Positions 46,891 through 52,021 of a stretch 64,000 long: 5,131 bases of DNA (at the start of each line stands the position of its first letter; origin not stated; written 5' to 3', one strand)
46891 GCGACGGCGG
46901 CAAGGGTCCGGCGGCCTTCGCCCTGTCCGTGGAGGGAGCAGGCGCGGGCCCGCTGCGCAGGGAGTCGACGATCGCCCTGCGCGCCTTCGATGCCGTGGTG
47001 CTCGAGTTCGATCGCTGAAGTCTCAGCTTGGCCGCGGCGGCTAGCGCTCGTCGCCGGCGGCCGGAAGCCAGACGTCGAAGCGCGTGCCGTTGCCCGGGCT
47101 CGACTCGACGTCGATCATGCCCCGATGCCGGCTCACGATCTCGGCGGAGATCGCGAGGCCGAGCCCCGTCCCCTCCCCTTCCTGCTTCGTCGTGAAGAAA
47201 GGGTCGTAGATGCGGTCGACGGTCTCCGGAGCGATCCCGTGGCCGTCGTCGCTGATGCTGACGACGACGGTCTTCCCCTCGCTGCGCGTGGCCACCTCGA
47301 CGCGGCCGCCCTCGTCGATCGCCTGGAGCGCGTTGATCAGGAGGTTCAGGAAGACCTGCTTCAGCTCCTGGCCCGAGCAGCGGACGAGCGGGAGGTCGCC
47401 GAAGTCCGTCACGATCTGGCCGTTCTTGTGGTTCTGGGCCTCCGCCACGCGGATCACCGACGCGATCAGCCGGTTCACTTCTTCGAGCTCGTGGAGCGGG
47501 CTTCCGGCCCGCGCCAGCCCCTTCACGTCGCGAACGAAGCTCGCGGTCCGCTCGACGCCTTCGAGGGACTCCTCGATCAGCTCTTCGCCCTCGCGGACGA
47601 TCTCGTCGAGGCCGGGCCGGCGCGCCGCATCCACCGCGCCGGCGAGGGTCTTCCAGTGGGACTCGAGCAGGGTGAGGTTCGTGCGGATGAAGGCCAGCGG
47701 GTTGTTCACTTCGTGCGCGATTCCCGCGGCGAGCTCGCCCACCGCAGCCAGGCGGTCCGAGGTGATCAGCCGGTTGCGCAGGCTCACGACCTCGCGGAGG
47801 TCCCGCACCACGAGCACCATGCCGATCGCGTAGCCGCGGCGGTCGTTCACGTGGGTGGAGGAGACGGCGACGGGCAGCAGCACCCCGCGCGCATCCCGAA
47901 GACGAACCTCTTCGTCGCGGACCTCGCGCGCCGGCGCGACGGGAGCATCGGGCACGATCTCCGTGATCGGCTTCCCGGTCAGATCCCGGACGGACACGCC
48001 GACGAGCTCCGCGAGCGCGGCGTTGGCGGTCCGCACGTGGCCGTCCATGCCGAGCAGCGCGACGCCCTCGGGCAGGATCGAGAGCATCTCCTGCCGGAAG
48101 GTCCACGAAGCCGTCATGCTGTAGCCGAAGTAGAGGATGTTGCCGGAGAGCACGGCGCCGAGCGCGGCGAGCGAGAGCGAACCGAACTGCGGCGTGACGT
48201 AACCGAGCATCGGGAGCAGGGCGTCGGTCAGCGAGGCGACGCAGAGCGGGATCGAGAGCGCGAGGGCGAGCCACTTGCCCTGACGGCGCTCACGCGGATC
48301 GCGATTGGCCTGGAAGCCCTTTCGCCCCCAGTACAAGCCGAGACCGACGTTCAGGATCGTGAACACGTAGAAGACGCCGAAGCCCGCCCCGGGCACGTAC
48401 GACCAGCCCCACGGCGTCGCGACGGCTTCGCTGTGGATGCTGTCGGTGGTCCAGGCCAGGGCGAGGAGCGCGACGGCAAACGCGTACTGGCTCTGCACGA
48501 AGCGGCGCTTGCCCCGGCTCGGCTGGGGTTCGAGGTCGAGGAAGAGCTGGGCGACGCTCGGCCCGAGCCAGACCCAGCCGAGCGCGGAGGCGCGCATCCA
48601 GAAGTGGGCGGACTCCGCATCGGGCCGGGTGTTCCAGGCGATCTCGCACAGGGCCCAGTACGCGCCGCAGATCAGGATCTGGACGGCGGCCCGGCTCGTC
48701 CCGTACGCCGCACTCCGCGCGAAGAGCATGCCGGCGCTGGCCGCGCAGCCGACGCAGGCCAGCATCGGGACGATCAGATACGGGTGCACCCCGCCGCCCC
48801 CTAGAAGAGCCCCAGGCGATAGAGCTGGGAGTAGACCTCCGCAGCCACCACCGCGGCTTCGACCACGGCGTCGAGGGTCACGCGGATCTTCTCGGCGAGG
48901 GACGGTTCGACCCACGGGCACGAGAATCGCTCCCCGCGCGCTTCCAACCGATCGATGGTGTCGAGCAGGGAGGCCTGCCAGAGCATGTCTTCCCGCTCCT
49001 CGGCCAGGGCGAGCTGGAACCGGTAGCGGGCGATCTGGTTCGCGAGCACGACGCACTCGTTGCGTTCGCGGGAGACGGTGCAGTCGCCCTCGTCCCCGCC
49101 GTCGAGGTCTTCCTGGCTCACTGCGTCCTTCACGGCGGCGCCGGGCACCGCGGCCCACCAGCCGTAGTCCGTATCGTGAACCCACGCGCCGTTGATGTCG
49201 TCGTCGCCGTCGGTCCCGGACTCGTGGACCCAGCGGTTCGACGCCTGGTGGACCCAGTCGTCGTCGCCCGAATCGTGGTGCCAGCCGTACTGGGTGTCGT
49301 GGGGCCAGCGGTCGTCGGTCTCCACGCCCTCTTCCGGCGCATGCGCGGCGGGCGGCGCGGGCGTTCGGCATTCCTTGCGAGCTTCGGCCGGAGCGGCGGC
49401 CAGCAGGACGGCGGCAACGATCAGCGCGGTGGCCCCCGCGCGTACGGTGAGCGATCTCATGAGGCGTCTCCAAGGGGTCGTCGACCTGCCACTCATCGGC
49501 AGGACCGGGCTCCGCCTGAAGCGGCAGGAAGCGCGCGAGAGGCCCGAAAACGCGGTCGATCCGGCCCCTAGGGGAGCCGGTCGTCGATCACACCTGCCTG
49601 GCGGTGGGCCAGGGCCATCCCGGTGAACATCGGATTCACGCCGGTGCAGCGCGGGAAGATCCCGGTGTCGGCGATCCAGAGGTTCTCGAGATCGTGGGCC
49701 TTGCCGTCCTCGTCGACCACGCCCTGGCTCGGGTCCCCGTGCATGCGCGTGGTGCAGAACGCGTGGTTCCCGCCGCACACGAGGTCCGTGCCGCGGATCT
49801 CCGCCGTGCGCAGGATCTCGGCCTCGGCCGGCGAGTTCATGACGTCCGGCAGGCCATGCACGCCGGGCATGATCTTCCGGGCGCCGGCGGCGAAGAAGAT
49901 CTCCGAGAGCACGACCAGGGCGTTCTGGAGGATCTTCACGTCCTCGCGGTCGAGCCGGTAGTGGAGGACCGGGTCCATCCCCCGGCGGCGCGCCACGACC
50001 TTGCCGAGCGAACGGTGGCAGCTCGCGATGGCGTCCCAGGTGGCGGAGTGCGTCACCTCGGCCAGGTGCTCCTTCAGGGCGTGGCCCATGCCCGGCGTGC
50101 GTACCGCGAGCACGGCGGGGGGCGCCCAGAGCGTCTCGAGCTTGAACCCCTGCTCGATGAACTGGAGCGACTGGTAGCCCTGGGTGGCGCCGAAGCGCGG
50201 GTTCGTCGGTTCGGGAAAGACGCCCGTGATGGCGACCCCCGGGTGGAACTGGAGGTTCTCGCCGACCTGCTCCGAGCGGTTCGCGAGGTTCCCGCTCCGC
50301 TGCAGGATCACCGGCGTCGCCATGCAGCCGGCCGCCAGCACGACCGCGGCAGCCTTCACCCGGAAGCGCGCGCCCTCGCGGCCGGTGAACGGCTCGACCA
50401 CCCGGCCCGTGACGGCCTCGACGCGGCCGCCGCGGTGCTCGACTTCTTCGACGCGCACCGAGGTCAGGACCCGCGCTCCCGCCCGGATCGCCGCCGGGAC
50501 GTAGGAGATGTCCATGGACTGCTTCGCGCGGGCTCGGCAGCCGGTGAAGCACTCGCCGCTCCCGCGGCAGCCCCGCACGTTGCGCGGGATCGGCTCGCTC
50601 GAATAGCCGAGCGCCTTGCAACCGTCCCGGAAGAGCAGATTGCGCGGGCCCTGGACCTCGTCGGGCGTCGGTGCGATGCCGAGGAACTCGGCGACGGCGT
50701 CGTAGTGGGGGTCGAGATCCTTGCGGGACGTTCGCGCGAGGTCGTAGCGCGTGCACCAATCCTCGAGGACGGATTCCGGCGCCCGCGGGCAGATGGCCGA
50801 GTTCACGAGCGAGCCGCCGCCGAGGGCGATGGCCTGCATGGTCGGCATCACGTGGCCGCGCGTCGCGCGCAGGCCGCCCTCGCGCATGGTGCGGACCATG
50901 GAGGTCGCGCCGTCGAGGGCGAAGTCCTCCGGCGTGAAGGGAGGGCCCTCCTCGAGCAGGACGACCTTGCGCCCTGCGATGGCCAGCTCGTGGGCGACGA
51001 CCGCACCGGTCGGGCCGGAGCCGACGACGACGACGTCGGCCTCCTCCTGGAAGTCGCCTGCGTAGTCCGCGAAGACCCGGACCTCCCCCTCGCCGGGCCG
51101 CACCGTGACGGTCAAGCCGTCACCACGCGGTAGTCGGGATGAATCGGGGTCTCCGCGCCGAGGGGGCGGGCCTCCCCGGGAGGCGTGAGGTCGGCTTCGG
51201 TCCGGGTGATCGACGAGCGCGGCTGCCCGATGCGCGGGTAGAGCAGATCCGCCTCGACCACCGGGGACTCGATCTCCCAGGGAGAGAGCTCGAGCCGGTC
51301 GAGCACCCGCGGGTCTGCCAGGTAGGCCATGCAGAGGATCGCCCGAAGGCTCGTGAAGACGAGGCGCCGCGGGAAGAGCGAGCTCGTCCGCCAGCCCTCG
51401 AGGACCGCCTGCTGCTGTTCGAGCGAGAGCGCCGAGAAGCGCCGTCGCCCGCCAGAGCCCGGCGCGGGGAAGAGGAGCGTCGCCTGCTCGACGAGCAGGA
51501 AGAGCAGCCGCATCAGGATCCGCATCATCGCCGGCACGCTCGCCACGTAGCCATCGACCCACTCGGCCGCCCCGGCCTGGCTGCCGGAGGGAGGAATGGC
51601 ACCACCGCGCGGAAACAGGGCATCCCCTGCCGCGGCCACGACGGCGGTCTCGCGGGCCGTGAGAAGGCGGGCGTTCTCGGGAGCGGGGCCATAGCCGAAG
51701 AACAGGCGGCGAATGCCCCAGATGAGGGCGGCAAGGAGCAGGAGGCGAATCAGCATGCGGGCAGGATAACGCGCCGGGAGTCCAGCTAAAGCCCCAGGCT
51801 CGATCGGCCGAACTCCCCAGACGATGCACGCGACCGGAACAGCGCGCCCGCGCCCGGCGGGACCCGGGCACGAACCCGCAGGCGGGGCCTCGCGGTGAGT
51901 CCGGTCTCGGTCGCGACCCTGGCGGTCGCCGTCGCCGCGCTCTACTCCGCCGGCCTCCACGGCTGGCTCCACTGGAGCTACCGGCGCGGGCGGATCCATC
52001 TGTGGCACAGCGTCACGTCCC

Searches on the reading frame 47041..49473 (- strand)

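Call 32: search_protein_families(library=pfam, proteins=[window:47041-49473:-], max_evalue=0.001)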
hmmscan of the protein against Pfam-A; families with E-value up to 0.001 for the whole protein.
window:47041-49473:- (810 aa): 5 families
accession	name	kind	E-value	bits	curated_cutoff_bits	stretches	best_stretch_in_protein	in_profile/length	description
PF02518.31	HATPase_c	-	1.9e-26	93.1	26.4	1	703-805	5-109/111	Histidine kinase-, DNA gyrase B-, and HSP90-like ATPase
PF16927.11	HisKA_7TM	-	4.8e-08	33.5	28.6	1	238-450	4-213/224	N-terminal 7TM region of histidine kinase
PF08448.16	PAS_4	-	2.6e-07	31.3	23.1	1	467-562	4-108/110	PAS fold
PF00512.31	HisKA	-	8.4e-07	29.4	26.9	1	578-656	2-63/66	His Kinase A (phospho-acceptor) domain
PF13426.13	PAS_9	-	2.9e-06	27.9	27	1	468-561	1-103/103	PAS domain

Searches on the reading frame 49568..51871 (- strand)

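Call 32: search_protein_families(library=pfam, proteins=[window:49568-51871:-], max_evalue=0.001)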
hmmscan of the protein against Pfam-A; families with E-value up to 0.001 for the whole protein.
window:49568-51871:- (767 aa): 8 families
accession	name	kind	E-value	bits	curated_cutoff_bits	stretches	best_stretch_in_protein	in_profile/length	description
PF00732.25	GMC_oxred_N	-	1.5e-43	149.6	23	1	330-544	6-217/218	GMC oxidoreductase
PF05199.19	GMC_oxred_C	-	5e-19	69.7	24.6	1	634-755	20-139/139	GMC oxidoreductase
PF01266.30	DAO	-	3.4e-09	37.1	27.9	1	279-526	1-213/353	FAD dependent oxidoreductase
PF00890.30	FAD_binding_2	-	6.4e-08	32.6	20.4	1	279-519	1-206/414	FAD binding domain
PF01494.25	FAD_binding_3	-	8e-07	29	22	1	277-336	1-60/349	FAD binding domain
PF07992.20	Pyr_redox_2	-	8.4e-07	29.1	26.1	1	278-313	141-178/291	Pyridine nucleotide-disulphide oxidoreductase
PF13450.12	NAD_binding_8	-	0.00025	21.7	21.9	1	282-310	1-29/68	NAD(P)-binding Rossmann-like domain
PF00070.33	Pyr_redox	-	0.00029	21.7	22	0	280-335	2-56/82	Pyridine nucleotide-disulphide oxidoreductase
